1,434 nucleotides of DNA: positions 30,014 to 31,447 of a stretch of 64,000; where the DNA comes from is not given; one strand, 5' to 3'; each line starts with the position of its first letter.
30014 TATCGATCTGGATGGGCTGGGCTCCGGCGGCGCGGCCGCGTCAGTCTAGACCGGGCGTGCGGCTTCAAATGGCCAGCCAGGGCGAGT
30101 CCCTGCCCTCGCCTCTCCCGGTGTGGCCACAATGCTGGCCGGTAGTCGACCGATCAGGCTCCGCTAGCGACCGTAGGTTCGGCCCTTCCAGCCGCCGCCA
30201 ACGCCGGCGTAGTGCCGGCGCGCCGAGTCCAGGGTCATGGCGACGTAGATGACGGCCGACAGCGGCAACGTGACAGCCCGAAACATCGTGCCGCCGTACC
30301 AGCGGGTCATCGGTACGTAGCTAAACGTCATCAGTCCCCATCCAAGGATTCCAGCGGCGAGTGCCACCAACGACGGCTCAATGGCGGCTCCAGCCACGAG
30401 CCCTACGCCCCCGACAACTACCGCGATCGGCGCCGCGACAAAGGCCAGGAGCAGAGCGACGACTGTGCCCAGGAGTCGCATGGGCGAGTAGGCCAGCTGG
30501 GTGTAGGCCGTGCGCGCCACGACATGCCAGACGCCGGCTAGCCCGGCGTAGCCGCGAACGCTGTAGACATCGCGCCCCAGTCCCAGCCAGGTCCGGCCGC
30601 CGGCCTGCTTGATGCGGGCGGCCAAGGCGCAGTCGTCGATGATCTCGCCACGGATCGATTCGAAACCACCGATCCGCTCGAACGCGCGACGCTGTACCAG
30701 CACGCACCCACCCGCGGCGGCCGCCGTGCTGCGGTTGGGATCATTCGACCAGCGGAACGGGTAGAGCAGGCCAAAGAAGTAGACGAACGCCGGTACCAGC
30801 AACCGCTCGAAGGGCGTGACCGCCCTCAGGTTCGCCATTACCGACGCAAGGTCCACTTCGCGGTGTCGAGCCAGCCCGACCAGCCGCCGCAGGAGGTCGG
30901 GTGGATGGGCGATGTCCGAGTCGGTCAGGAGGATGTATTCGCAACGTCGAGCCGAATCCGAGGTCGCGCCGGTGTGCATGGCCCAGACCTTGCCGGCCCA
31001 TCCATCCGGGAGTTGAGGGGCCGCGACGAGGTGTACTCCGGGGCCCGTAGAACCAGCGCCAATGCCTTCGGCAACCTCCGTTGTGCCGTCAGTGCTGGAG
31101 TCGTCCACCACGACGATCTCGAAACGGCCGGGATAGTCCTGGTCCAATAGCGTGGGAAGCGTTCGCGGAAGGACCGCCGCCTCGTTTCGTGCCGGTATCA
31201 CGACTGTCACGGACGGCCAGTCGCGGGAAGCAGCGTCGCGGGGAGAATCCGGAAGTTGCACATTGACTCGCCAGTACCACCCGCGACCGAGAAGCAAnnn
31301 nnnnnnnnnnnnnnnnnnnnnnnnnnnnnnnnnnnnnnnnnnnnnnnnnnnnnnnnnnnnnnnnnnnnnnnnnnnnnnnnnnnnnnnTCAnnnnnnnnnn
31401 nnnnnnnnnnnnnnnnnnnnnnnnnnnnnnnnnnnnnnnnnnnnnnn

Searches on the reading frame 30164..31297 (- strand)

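Call 42: search_protein_families(library=pfam, max_evalue=0.000001, proteins=[window:30164-31297:-])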
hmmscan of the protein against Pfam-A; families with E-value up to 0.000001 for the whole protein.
window:30164-31297:- (377 aa): 3 families
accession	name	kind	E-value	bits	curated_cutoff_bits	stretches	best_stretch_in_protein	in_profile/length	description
PF00535.33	Glycos_transf_2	-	4.3e-22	79.3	23.3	1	31-209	1-167/168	Glycosyl transferase family 2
PF13641.12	Glyco_tranf_2_3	-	2.9e-19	70.4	27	1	28-243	1-208/230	Glycosyltransferase like family 2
PF13506.12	Glyco_transf_21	-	2.6e-15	56.8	21.7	1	97-238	12-146/174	Glycosyl transferase family 21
